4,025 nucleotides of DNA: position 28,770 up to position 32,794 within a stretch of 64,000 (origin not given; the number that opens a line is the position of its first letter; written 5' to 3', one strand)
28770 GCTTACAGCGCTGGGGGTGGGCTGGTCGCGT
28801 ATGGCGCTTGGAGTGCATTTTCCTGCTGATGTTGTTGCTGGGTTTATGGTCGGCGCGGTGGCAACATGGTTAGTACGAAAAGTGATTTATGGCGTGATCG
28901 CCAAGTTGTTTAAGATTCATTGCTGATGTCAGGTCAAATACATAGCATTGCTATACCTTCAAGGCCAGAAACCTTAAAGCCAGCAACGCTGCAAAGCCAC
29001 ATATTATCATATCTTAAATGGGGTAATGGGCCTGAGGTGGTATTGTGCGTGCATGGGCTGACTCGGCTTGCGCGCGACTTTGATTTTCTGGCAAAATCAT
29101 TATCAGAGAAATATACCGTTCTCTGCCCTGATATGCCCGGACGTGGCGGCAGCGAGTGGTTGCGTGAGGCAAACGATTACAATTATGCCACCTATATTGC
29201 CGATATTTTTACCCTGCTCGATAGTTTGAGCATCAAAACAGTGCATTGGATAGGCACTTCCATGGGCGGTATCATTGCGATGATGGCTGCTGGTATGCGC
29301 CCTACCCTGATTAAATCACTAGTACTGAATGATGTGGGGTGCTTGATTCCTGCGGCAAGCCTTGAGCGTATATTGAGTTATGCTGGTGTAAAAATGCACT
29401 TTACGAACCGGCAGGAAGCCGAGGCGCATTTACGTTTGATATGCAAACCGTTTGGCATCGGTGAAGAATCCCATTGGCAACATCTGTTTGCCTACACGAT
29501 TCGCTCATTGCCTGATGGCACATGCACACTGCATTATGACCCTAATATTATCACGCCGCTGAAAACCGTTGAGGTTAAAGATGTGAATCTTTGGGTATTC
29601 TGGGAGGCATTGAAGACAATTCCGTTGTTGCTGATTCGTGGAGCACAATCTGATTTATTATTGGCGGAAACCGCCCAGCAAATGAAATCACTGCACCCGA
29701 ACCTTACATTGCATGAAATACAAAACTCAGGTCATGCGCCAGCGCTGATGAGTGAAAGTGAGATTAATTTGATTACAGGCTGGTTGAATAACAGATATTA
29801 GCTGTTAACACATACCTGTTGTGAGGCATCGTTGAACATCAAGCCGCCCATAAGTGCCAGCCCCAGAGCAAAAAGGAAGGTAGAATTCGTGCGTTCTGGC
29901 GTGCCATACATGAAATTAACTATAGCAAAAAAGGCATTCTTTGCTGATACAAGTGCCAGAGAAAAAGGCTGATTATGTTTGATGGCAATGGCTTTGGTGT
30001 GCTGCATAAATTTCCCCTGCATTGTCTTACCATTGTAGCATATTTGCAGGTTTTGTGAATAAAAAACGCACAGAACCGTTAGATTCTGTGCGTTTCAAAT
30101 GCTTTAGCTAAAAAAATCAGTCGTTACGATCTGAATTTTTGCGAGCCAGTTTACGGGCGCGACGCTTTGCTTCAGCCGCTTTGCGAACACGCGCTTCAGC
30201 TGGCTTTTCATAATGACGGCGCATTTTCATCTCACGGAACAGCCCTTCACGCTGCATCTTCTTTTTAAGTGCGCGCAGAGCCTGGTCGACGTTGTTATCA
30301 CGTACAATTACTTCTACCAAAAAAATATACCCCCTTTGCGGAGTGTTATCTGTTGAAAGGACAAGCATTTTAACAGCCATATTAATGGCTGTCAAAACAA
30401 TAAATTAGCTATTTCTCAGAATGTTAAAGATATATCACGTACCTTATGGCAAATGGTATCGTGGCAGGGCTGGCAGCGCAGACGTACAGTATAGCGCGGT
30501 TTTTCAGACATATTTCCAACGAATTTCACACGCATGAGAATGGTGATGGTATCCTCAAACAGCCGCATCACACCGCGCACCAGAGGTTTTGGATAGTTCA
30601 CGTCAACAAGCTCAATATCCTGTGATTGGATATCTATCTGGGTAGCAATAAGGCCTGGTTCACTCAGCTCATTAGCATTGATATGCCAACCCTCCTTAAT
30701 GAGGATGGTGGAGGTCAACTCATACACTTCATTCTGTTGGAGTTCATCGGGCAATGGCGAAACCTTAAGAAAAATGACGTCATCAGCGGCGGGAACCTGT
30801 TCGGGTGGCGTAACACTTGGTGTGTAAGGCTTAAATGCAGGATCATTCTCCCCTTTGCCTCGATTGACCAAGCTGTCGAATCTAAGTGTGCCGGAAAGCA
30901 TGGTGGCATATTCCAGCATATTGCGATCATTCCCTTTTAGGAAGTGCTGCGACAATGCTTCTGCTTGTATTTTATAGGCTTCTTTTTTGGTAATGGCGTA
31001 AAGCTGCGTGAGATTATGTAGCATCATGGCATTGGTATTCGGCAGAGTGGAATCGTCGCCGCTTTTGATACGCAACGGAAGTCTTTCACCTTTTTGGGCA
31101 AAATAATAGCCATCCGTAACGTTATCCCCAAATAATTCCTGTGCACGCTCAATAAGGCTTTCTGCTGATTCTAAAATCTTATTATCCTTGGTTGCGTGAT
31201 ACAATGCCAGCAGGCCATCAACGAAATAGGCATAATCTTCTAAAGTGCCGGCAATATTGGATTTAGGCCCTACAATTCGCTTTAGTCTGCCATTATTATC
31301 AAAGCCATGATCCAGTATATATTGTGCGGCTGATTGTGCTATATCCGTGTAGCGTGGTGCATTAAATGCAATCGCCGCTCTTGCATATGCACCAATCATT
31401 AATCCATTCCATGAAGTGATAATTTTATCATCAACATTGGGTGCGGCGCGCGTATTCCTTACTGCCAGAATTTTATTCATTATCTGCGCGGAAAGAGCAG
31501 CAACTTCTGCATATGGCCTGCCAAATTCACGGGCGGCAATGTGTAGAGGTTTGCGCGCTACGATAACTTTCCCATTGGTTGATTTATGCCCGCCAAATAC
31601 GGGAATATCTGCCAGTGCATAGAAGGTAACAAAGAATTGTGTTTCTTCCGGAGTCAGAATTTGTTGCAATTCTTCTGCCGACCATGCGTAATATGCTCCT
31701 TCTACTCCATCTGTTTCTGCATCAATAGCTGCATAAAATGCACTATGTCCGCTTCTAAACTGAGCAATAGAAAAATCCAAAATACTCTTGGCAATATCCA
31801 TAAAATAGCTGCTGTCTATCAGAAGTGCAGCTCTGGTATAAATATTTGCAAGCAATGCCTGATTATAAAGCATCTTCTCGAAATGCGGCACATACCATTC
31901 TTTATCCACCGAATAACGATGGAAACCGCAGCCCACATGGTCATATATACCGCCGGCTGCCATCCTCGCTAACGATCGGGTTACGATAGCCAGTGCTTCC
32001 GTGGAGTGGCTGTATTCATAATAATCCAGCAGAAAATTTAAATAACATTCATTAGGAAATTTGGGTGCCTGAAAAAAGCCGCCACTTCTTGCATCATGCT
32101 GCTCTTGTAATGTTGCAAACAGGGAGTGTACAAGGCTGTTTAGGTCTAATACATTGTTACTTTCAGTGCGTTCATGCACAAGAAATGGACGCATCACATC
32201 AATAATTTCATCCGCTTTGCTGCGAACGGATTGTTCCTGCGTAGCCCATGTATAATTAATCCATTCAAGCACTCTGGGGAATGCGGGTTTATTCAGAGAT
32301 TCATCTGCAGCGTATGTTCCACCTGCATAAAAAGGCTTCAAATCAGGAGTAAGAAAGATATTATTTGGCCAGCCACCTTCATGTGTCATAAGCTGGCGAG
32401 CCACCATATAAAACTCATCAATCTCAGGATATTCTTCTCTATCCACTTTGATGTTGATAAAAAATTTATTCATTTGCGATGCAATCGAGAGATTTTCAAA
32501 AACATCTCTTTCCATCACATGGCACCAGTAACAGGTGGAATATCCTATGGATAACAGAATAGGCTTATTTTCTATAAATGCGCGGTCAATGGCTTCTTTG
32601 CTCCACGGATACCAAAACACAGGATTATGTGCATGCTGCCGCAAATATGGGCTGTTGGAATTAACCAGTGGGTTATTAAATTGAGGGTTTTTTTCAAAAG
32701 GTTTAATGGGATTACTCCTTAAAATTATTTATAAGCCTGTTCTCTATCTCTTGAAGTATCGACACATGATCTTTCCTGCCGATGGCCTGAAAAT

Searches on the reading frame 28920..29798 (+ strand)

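Call 6: search_protein_families(library=pfam, proteins=[window:28920-29798:+], max_evalue=0.001)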
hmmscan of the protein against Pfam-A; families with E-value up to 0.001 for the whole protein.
window:28920-29798:+ (293 aa): 3 families
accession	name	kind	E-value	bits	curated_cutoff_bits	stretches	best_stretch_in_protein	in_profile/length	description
PF00561.26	Abhydrolase_1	-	4.7e-23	82.5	25.8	1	40-273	2-239/245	alpha/beta hydrolase fold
PF12697.13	Abhydrolase_6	-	1.4e-18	68.8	26.3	1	41-276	1-208/217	Alpha/beta hydrolase family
PF12146.15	Hydrolase_4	-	2.1e-09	37.5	27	1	40-136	6-106/239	Serine aminopeptidase, S33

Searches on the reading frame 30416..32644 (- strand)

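Call 6: search_protein_families(library=pfam, proteins=[window:30416-32644:-], max_evalue=0.001)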
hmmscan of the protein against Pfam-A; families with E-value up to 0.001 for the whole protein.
window:30416-32644:- (742 aa): 2 families
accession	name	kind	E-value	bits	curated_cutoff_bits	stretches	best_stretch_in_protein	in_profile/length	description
PF03190.21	Thioredox_DsbH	-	5e-56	189.6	27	1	1-151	12-162/163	Protein of unknown function, DUF255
PF13899.12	Thioredoxin_7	-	3.2e-07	30.8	27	1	11-73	2-64/83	Thioredoxin-like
